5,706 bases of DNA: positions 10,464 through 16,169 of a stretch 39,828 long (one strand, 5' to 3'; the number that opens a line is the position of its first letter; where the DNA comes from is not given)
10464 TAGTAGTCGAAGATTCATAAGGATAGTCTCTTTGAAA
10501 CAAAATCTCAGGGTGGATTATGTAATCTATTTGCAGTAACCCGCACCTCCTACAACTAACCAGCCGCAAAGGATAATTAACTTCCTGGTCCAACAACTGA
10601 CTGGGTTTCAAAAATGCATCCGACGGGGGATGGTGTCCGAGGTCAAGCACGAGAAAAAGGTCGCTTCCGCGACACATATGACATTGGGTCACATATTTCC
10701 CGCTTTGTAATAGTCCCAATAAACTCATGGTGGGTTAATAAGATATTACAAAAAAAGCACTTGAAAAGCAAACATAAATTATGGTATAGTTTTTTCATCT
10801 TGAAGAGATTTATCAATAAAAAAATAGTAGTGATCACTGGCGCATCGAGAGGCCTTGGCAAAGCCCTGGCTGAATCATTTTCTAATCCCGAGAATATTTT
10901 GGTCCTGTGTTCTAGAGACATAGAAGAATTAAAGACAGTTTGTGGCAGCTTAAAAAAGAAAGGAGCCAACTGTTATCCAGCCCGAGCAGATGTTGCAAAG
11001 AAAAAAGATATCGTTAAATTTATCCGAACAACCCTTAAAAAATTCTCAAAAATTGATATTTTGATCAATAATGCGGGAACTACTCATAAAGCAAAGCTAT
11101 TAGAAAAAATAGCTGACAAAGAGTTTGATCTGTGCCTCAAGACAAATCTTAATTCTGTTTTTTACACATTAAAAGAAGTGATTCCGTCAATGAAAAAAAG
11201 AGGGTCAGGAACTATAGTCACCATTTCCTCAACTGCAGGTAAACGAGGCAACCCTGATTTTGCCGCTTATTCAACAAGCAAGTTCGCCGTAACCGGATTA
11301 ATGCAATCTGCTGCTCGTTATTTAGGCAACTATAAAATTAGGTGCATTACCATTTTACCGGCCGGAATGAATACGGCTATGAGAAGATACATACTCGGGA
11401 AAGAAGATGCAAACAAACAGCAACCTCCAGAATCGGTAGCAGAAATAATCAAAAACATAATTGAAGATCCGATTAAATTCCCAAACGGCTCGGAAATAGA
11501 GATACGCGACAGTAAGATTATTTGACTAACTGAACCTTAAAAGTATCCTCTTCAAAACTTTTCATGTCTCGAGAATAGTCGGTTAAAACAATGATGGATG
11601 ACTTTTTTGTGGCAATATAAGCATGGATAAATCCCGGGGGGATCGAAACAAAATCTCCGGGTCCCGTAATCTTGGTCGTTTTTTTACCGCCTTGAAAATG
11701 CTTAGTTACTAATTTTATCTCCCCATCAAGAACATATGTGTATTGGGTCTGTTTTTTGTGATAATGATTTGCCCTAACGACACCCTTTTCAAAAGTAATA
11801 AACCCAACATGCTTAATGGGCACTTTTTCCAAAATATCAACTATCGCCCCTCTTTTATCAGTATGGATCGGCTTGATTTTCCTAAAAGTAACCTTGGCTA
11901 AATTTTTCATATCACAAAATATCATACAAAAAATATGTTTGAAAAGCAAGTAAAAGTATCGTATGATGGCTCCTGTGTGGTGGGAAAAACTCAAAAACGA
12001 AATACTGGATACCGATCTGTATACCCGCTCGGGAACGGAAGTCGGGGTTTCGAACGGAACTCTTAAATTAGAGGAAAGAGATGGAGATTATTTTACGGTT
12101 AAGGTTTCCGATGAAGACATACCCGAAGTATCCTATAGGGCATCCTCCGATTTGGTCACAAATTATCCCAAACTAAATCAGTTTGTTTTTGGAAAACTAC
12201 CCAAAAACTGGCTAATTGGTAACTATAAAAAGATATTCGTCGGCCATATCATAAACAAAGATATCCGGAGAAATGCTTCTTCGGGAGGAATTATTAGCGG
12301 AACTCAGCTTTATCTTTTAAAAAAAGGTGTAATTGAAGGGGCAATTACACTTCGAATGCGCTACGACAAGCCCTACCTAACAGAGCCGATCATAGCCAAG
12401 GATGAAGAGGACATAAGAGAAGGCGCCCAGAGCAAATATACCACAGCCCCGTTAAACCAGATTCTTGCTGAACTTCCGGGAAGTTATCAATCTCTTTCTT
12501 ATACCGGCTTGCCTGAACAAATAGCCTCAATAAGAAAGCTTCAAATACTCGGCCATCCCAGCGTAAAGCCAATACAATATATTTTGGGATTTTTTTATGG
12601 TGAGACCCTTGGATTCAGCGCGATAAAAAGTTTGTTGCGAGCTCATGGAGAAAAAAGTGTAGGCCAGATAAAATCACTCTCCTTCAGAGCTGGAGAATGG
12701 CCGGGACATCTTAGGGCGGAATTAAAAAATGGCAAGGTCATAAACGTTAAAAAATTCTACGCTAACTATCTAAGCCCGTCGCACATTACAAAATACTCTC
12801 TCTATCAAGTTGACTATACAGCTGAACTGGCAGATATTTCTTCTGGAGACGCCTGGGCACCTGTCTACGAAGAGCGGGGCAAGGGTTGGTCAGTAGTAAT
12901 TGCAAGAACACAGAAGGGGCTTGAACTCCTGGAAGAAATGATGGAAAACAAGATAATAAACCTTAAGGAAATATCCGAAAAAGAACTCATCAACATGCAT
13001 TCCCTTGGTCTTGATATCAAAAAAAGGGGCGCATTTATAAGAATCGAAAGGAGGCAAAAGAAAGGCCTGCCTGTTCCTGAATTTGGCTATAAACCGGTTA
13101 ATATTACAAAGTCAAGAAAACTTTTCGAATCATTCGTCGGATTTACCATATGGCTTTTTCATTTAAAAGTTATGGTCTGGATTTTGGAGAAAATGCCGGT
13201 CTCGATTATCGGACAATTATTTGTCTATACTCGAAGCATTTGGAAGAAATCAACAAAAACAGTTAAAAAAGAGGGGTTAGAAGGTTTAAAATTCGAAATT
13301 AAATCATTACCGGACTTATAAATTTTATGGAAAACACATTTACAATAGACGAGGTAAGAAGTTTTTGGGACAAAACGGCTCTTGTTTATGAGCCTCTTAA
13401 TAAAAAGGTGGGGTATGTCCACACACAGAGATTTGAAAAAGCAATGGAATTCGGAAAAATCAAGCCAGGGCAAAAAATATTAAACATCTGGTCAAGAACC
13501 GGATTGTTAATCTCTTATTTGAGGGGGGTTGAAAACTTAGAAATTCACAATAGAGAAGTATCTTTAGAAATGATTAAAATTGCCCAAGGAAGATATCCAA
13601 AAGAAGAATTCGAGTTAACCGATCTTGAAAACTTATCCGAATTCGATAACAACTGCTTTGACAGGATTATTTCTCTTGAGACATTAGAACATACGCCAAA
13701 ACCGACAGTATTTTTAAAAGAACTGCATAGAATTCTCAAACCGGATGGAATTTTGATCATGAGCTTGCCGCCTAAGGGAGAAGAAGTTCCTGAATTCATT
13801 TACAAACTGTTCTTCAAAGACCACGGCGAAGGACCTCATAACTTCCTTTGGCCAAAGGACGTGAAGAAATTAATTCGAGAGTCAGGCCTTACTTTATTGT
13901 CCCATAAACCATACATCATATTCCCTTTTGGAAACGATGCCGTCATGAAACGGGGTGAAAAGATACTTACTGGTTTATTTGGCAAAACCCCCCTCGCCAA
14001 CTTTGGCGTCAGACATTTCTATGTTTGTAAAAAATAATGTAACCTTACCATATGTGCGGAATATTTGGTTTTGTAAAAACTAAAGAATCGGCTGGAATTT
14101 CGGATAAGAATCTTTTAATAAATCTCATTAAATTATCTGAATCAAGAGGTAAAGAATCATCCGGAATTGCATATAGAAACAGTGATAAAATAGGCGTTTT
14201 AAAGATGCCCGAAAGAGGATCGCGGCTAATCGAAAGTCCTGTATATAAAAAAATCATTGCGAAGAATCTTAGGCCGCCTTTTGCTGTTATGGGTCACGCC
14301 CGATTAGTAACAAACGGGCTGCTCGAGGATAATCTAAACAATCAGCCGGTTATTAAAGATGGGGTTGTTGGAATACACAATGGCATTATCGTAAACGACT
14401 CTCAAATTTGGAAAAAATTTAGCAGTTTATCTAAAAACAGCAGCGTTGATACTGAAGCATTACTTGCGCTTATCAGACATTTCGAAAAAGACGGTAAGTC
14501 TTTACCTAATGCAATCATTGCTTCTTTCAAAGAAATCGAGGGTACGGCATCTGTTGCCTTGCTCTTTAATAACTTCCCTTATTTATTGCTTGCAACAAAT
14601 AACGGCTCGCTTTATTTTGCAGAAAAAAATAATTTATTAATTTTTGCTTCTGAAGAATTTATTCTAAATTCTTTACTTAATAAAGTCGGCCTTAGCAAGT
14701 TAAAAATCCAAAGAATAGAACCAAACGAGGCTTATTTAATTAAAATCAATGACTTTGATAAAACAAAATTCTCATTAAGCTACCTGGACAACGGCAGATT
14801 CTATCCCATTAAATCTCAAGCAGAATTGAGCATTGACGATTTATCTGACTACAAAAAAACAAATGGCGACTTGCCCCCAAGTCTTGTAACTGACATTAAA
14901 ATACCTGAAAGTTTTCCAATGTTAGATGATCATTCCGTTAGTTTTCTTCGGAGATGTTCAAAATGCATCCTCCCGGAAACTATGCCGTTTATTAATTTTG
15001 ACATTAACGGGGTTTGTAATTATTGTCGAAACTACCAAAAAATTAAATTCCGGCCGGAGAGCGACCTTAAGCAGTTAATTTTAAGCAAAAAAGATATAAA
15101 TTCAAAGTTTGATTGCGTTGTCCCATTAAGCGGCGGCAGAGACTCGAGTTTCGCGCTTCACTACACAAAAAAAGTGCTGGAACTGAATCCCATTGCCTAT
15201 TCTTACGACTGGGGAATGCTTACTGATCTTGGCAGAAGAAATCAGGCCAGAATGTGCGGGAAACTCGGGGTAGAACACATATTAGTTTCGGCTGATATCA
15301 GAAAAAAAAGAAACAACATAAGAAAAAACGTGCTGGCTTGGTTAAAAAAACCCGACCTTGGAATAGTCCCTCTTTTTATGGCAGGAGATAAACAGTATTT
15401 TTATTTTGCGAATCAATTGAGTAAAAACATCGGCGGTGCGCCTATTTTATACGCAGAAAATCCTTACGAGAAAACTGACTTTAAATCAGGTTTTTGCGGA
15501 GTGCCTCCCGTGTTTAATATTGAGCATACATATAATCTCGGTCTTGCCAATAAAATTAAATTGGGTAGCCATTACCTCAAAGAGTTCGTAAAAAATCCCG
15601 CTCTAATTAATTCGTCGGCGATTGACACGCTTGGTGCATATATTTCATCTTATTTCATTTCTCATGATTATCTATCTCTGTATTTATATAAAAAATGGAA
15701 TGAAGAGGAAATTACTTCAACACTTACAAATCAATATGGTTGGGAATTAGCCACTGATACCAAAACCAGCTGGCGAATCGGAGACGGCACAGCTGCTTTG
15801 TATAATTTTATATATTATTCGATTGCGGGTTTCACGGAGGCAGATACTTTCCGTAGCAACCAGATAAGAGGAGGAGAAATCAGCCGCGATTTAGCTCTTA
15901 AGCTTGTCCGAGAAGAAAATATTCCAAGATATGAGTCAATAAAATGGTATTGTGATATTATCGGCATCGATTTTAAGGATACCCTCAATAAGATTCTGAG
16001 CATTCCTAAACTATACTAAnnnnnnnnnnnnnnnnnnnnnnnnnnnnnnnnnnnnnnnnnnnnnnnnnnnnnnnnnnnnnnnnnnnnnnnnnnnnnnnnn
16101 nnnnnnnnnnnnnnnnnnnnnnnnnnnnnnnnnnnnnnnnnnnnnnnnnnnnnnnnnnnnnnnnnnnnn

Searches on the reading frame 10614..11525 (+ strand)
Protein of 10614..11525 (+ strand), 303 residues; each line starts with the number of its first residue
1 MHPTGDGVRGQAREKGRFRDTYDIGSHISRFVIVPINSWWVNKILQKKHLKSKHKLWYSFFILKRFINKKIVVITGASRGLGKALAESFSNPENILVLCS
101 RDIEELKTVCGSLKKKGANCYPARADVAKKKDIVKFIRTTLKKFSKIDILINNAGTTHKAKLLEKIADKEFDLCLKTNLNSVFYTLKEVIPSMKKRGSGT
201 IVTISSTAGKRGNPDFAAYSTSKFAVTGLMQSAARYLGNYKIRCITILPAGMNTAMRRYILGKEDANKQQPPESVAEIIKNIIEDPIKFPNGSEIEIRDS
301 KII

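Call 7: search_protein_families(library=pfam, proteins=[window:10614-11525:+], max_evalue=0.001)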
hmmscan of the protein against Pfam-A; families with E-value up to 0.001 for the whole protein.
window:10614-11525:+ (303 aa): 3 families
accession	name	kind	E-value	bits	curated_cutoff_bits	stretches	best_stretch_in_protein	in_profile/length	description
PF00106.31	adh_short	-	2.2e-52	177.8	26.6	1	70-260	1-190/195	short chain dehydrogenase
PF13561.12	adh_short_C2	-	1.1e-37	130.4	27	1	76-269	1-193/236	Enoyl-(Acyl carrier protein) reductase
PF08659.16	KR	-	1.4e-10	41.9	22.6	1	72-232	3-162/180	KR domain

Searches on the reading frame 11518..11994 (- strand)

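Call 7: search_protein_families(library=pfam, proteins=[window:11518-11994:-], max_evalue=0.001)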
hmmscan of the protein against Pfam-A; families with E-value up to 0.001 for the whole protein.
window:11518-11994:- (158 aa): 5 families
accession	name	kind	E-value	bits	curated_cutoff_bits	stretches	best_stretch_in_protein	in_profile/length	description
PF14667.12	Polysacc_synt_C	-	2.2e-09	37.9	28.7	1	44-150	1-109/111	Polysaccharide biosynthesis C-terminal domain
PF07883.17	Cupin_2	-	2.5e-09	37.1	27.2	1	65-135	2-65/70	Cupin domain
PF00190.28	Cupin_1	-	2.3e-08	34.2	22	1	66-137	38-112/151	Cupin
PF05899.18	Cupin_3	-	0.00038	20.5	23.5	1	80-122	23-60/74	EutQ-like cupin domain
PF12973.13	Cupin_7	-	0.00097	19.4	27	0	62-138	34-99/105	ChrR Cupin-like domain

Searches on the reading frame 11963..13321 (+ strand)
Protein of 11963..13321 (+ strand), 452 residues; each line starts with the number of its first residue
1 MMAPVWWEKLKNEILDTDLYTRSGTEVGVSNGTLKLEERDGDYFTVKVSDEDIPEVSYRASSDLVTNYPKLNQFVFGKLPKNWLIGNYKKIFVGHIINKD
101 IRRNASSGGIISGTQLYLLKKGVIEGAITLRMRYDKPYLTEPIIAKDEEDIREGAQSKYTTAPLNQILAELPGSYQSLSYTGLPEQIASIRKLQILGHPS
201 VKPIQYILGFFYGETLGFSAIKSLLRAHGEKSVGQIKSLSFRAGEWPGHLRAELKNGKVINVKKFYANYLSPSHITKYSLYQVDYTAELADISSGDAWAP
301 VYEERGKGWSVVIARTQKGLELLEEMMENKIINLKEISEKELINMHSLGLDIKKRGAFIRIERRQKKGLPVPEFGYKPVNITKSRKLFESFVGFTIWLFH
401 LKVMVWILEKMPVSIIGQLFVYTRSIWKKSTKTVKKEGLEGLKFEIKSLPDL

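Call 7: search_protein_families(library=pfam, proteins=[window:11963-13321:+], max_evalue=0.001)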
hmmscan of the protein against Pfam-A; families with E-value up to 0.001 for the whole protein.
window:11963-13321:+ (452 aa): 2 families
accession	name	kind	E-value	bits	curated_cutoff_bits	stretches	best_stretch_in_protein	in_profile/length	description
PF04432.18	FrhB_FdhB_C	-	1.2e-23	84.1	23.3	1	177-339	3-149/150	Coenzyme F420 hydrogenase/dehydrogenase, beta subunit C terminus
PF04422.18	FrhB_FdhB_N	-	8.3e-18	64.8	22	1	92-168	2-77/78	Coenzyme F420 hydrogenase/dehydrogenase, beta subunit N-term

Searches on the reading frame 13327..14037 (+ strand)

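Call 7: search_protein_families(library=pfam, proteins=[window:13327-14037:+], max_evalue=0.001)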
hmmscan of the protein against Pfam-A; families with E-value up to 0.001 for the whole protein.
window:13327-14037:+ (236 aa): 7 families
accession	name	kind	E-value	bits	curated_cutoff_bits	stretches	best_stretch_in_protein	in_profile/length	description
PF08241.18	Methyltransf_11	-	4.1e-15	56.6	21.2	1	58-145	7-95/95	Methyltransferase domain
PF13489.12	Methyltransf_23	-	1.4e-10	41.6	27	1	42-192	16-163/164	Methyltransferase domain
PF13847.12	Methyltransf_31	-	4.8e-10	39.7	27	1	67-185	25-143/145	Methyltransferase domain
PF13649.12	Methyltransf_25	-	7.2e-10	39.9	27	1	58-141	8-97/97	Methyltransferase domain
PF08242.18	Methyltransf_12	-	7.5e-09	36.6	30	1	57-143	6-98/98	Methyltransferase domain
PF02353.26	CMAS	-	5.2e-05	23.1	27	1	32-145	47-164/273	Mycolic acid cyclopropane synthetase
PF07021.18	MetW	-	7.6e-05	22.9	21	1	44-138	10-103/193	Methionine biosynthesis protein MetW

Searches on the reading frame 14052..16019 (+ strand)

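Call 7: search_protein_families(library=pfam, proteins=[window:14052-16019:+], max_evalue=0.001)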
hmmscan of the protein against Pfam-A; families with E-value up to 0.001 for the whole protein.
window:14052-16019:+ (655 aa): 2 families
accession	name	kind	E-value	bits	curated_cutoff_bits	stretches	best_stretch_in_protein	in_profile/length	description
PF13537.11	GATase_7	-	6.7e-12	45.9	25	1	83-202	2-118/123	Glutamine amidotransferase domain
PF13522.11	GATase_6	-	6.5e-10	39.6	27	1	78-201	12-130/130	Glutamine amidotransferase domain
